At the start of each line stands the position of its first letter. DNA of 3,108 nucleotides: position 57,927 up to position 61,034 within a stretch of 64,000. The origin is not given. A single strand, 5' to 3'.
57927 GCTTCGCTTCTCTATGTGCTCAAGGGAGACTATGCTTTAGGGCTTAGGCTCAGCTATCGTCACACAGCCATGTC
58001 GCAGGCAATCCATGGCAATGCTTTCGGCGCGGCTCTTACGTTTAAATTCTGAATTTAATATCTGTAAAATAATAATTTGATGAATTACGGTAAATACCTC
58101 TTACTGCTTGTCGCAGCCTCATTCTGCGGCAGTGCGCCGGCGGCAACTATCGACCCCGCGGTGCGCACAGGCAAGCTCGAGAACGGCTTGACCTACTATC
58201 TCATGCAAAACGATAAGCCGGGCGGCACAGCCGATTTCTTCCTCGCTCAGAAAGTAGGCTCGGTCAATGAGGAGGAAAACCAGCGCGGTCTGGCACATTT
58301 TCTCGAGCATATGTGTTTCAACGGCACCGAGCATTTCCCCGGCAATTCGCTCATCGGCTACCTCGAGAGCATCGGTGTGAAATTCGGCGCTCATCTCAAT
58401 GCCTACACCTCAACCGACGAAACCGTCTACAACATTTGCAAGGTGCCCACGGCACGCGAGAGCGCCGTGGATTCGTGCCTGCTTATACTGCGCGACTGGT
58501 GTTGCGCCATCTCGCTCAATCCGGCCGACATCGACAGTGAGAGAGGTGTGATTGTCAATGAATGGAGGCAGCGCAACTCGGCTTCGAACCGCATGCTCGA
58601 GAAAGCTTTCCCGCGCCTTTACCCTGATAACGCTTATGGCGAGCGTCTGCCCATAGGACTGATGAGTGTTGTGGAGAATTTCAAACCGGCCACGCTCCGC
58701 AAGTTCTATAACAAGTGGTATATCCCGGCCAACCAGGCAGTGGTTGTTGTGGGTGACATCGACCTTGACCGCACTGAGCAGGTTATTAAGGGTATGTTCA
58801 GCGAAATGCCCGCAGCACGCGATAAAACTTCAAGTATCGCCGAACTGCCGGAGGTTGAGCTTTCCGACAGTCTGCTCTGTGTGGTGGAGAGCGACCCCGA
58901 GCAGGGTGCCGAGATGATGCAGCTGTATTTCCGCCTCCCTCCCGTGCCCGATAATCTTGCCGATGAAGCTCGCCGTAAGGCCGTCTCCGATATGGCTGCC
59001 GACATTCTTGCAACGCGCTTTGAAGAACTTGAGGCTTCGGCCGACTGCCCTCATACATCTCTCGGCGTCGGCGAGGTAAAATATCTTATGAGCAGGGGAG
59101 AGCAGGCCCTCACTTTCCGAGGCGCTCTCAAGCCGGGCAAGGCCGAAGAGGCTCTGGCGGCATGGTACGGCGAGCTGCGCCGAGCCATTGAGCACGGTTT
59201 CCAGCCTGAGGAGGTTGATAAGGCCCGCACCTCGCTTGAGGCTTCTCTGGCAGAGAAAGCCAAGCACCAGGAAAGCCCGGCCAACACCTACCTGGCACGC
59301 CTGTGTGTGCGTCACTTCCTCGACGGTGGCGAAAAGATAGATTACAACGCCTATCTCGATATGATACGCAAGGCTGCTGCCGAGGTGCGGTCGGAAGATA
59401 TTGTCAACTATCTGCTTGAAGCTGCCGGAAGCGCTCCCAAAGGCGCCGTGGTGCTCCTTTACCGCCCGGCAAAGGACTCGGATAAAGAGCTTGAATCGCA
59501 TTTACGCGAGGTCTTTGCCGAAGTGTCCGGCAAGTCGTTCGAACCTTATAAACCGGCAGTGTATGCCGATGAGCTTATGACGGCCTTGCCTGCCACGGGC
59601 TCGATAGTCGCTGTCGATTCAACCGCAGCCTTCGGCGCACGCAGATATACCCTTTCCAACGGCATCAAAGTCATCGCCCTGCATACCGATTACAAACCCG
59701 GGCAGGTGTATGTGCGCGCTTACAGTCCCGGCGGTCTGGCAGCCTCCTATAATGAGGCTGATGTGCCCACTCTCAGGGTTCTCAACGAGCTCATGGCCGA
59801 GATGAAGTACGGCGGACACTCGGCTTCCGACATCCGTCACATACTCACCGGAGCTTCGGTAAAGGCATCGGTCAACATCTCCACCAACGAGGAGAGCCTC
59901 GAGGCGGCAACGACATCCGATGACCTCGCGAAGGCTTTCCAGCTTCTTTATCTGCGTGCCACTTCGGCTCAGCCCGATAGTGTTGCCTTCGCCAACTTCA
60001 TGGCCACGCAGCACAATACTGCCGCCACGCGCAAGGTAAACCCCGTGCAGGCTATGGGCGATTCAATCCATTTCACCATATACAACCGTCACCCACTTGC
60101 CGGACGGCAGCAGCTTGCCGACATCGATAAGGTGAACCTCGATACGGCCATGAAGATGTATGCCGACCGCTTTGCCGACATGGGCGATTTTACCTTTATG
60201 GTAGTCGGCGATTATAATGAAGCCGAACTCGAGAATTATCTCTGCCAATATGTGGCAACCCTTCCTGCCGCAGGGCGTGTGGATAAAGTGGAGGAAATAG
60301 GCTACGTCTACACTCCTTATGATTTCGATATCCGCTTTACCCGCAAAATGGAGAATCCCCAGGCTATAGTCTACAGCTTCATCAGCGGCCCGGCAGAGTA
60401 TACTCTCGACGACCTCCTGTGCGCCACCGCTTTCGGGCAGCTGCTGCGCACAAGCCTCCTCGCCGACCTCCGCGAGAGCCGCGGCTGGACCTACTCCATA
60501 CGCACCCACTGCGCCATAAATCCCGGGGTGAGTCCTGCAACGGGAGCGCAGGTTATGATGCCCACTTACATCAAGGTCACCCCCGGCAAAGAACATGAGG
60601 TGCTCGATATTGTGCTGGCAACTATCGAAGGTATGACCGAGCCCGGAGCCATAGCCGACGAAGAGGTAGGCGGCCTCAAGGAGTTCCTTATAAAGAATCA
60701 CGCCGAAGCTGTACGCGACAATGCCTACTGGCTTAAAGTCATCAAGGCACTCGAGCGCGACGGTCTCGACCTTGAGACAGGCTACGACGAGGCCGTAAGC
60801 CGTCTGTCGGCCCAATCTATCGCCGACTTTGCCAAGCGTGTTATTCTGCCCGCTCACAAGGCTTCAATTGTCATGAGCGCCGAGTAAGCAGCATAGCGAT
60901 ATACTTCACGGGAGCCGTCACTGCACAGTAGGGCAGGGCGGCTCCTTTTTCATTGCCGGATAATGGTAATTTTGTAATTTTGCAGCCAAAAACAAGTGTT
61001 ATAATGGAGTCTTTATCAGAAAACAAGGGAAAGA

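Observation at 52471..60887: Non-SusCD TonB-receptor cluster ending in a PqqL/FusC-sized M16 protease: candidate four-component protease-associated import system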

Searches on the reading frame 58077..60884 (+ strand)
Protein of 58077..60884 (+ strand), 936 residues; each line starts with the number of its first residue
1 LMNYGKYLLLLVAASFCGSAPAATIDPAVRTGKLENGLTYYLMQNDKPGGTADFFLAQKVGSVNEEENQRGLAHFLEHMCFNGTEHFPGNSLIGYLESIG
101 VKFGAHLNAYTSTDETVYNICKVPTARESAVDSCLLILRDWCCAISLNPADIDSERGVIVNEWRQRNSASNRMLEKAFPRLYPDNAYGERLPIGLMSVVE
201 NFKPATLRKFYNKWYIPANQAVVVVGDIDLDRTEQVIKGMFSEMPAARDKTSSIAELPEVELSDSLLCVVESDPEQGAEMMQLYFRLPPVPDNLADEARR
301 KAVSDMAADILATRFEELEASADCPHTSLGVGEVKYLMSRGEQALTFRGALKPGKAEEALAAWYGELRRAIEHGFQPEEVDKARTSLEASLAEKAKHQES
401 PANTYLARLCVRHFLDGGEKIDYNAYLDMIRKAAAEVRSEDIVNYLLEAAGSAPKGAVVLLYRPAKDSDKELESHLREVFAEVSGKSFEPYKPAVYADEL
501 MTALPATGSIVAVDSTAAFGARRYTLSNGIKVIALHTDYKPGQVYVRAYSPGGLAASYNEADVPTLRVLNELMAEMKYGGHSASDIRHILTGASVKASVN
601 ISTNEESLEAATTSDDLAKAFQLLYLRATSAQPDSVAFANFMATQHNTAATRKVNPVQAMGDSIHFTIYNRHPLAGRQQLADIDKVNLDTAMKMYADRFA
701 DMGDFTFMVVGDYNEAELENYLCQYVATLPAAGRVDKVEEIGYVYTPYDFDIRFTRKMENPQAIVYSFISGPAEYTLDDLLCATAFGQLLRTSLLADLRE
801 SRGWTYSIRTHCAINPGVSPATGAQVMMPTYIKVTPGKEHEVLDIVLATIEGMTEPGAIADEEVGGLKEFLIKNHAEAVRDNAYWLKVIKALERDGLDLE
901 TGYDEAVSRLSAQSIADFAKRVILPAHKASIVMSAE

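Call 8: search_protein_families(library=pfam, max_evalue=0.01, proteins=[window:58077-60884:+])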
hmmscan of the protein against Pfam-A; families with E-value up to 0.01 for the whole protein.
window:58077-60884:+ (936 aa): 2 families
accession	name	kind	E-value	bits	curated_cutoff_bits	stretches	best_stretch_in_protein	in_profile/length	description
PF05193.26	Peptidase_M16_C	-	2e-29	103.2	23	2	203-387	3-181/181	Peptidase M16 inactive domain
PF00675.25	Peptidase_M16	-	6.9e-25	88.1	22.3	1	42-176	3-129/149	Insulinase (Peptidase family M16)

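Call 9: search_protein_families(library=ncbifam, max_evalue=0.01, proteins=[window:58077-60884:+])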
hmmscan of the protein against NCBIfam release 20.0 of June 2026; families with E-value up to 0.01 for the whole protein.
window:58077-60884:+ (936 aa): 4 families
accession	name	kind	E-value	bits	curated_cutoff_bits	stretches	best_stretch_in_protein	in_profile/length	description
NF011681.0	PRK15101.1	equivalog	5.4e-14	51.1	765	1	33-288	48-297/961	pitrilysin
NF047421.1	YfmH_fam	equivalog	3.8e-12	46.1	250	1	28-239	9-216/425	EF-P 5-aminopentanol modification-associated protein YfmH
TIGR02110.1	PQQ_syn_pqqF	equivalog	2.2e-11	43.2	320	1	56-258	26-223/697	pyrroloquinoline quinone biosynthesis protein PqqF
NF047422.1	YfmF_fam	equivalog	1.1e-05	24.5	285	0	190-248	162-220/412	EF-P 5-aminopentanol modification-associated protein YfmF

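Call 21: search_solved_structures(query=window:58077-60884:+, max_evalue=0.001, show_alignments=2)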
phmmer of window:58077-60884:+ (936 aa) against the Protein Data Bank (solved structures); distinct sequences matched with E-value up to 0.001: 67 (the best 60 are shown).
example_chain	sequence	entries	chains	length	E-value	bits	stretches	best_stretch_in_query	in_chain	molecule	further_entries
9ldy_A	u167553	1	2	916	1.5e-164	552.8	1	24-933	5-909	Peptidase, M16 family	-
6ofs_A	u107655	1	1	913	1.9e-67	231.4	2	26-387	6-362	Probable zinc protease PqqL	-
6oft_A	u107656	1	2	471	5.7e-60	206.7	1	26-387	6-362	Probable zinc protease PqqL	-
6b03_A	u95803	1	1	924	5.2e-34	120.8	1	25-383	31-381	Putative zinc protease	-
6brs_A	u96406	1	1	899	1.1e-33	119.8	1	27-383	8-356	Putative zinc protease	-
6b05_A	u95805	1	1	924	3.5e-33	118.1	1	25-383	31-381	Putative zinc protease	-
5euf_A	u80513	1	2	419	1.7e-19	72.8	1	33-301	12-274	Protease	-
8ab6_A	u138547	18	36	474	5e-17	64.6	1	21-249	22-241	YALI0A14806p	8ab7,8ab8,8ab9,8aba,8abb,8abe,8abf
4nnz_A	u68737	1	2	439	3e-15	58.8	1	33-246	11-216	Probable zinc protease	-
3amj_C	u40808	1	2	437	3.4e-15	58.5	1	26-239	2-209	zinc peptidase active subunit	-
3ami_A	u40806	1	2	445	3.6e-15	58.5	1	26-239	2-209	zinc peptidase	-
1hr6_B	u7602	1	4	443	4.1e-15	58.3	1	27-248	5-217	MITOCHONDRIAL PROCESSING PEPTIDASE BETA SUBUNIT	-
1bcc_A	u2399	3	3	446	5.3e-15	57.9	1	26-249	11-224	UBIQUINOL CYTOCHROME C OXIDOREDUCTASE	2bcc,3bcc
5okd_A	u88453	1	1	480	6e-15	57.8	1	22-250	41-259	Cytochrome b-c1 complex subunit 1, mitochondrial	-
4d6u_N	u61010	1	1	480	6.1e-15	57.7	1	22-250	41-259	CYTOCHROME B-C1 COMPLEX SUBUNIT 1, MITOCHONDRIAL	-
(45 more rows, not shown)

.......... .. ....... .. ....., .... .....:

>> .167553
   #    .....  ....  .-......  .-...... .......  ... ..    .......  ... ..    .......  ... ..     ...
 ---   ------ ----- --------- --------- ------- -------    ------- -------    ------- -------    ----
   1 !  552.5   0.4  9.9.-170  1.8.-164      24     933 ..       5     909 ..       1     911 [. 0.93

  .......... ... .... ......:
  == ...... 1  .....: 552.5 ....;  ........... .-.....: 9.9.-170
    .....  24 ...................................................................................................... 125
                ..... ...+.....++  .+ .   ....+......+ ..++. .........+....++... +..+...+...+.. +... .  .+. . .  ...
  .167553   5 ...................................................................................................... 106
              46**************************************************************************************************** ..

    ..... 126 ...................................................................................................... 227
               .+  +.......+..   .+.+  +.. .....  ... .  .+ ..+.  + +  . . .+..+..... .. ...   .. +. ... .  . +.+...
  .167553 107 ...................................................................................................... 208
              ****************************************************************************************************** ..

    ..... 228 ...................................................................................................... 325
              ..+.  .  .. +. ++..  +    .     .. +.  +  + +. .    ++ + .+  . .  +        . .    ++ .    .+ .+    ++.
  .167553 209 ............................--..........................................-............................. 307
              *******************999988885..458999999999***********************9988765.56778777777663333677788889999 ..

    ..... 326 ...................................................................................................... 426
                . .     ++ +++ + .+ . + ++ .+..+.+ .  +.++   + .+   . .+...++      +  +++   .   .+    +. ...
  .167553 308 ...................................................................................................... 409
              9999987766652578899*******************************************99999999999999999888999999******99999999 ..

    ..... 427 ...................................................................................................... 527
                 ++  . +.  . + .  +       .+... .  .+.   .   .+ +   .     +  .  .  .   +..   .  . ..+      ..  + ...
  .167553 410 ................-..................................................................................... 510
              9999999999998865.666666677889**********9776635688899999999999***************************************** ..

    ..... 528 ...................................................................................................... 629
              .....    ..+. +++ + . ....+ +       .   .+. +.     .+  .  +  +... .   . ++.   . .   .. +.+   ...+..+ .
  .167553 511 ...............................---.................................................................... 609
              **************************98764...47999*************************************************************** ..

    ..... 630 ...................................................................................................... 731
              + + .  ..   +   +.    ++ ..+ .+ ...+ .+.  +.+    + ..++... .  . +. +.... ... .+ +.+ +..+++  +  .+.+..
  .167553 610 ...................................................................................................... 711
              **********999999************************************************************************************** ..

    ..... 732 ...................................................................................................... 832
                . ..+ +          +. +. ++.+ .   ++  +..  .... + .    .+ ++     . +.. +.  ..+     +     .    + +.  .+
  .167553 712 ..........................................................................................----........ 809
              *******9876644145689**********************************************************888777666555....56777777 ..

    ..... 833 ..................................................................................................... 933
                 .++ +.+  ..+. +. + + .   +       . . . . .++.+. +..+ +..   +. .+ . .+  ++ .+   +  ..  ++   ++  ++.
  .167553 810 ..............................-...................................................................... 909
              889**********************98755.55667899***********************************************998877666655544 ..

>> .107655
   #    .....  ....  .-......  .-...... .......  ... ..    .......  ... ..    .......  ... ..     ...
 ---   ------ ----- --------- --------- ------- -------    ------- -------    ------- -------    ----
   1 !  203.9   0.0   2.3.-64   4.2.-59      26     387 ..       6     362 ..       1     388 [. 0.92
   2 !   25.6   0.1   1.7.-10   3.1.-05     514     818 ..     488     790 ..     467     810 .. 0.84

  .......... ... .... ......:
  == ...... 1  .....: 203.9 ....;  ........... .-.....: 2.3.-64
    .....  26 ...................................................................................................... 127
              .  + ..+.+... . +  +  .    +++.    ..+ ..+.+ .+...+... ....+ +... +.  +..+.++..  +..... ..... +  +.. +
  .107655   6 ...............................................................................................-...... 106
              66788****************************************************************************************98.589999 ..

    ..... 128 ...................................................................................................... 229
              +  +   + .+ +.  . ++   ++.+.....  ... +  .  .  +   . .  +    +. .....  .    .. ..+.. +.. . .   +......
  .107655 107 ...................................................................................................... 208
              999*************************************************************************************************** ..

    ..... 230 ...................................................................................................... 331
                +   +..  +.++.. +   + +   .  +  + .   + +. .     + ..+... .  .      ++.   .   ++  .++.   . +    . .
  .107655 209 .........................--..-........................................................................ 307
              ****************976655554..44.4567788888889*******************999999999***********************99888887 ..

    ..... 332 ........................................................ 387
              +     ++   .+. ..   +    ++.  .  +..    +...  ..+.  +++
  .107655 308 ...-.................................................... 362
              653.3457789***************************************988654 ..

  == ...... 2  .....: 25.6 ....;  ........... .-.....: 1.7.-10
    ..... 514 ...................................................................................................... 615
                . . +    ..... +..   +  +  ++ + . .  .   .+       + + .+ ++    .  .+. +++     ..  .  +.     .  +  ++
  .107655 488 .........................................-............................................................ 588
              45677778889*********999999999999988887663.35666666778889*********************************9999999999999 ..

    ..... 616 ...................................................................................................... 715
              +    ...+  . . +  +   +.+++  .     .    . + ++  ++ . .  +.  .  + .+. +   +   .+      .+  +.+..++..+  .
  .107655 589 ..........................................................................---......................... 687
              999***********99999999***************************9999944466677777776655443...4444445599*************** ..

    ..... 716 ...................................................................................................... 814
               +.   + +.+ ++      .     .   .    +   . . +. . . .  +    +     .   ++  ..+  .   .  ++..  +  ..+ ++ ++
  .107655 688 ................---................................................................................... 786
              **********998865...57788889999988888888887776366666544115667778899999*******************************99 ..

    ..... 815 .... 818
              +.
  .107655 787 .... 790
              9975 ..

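Call 47: find_homologous_proteins(query=window:58077-60884:+, max_evalue=1e-20)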
Query window:58077-60884:+ (936 aa): 7857 proteins with E <= 1e-20 among 8000 candidates; the best 120 are listed.
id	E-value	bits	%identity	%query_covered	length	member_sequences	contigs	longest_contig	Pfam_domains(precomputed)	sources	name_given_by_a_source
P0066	0.0e+0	2116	100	100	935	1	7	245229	PF00675.26,PF05193.27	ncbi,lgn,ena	-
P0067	0.0e+0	1649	76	100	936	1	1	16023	PF00675.26,PF05193.27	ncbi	-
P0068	0.0e+0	1643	75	100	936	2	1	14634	PF00675.26,PF05193.27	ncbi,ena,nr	ncbi:MAG: insulinase family protein [Bacteroidales bacterium]|nr:insulinase family protein [Bacteroi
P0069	0.0e+0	1417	66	100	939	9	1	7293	PF00675.26,PF05193.27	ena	-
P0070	0.0e+0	1394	66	98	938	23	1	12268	PF00675.26,PF05193.27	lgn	-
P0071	0.0e+0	1339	62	99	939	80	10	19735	PF00675.26,PF05193.27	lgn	-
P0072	0.0e+0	1332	63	100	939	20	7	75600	PF00675.26,PF05193.27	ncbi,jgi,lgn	-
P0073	0.0e+0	1317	63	98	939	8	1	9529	PF00675.26,PF05193.27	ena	-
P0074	0.0e+0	1296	62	100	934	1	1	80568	PF00675.26,PF05193.27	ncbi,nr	ncbi:MAG: insulinase family protein [Muribaculaceae bacterium]|nr:insulinase family protein [Muribac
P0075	0.0e+0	1289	62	97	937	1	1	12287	PF00675.26,PF05193.27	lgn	-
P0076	0.0e+0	1281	60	99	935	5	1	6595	PF00675.26,PF05193.27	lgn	-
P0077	0.0e+0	1262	60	98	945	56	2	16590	PF00675.26,PF05193.27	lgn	-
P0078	0.0e+0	1217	57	100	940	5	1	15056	PF00675.26,PF05193.27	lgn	-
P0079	0.0e+0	1186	58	97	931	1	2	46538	PF00675.26,PF05193.27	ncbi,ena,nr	ncbi:MAG: insulinase family protein [Muribaculaceae bacterium]|nr:insulinase family protein [Muribac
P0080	0.0e+0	1169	57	99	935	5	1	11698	PF00675.26,PF05193.27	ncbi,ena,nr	ncbi:MAG: insulinase family protein [Muribaculaceae bacterium]|nr:insulinase family protein [Muribac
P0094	2.8e-269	914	46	100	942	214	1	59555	PF00675.26,PF05193.27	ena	-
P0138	1.8e-252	859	43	97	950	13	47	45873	PF00675.26,PF05193.27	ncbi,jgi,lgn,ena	-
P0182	1.2e-243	829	45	95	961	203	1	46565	PF00675.26,PF05193.27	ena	-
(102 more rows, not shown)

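Call 48: find_encoding_contigs(protein=P0094, flank=8000, max_places=2)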
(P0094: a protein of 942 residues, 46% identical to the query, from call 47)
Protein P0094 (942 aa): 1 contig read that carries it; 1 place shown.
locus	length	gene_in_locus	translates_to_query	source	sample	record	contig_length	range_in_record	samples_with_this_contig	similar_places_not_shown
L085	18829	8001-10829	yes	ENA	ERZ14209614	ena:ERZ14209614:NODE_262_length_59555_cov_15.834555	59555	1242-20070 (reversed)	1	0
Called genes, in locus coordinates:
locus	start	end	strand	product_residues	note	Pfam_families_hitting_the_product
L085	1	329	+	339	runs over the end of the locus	PF00383:dCMP_cyt_deam_1, PF14437:MafB19-deam (weak), PF01872:RibD_C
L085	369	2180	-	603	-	-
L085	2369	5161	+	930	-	PF13620:CarboxypepD_reg, PF13715:CarbopepD_reg_2, PF07715:Plug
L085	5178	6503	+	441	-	PF16215:DUF4876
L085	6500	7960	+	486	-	PF21012:DUF6850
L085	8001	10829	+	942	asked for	PF00675:Peptidase_M16, PF05193:Peptidase_M16_C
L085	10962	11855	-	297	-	PF01346:FKBP_N (weak), PF00254:FKBP_C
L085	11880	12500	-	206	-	PF01346:FKBP_N, PF00254:FKBP_C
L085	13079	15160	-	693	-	PF00657:Lipase_GDSL, PF13472:Lipase_GDSL_2, PF03629:SASA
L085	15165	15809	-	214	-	PF00657:Lipase_GDSL (weak), PF13472:Lipase_GDSL_2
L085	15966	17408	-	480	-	PF18990:DUF5723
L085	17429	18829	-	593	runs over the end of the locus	-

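Call 49: find_encoding_contigs(protein=P0138, flank=8000, max_places=2)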
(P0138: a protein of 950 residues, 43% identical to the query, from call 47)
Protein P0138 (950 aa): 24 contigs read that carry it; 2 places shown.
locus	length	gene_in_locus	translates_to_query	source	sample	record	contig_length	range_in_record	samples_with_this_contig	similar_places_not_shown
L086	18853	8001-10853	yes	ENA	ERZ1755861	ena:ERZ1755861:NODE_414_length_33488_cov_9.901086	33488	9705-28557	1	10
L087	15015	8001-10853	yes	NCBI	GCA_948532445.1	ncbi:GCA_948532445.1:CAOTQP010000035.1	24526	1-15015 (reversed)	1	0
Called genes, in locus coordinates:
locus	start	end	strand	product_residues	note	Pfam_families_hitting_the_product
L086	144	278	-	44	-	-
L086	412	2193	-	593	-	-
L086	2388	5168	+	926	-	PF13620:CarboxypepD_reg, PF13715:CarbopepD_reg_2, PF07715:Plug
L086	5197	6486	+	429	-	PF16215:DUF4876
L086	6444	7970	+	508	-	PF21012:DUF6850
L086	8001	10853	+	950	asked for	PF00675:Peptidase_M16, PF05193:Peptidase_M16_C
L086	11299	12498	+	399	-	PF17293:Arm-DNA-bind_5, PF13102:Phage_int_SAM_5, PF00589:Phage_integrase, PF11917:DUF3435 (weak)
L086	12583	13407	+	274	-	-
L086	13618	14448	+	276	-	-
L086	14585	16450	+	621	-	-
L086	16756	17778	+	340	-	PF12987:DUF3871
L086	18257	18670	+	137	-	-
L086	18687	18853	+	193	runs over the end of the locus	-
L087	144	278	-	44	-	-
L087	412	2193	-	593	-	-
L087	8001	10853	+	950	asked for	PF00675:Peptidase_M16, PF05193:Peptidase_M16_C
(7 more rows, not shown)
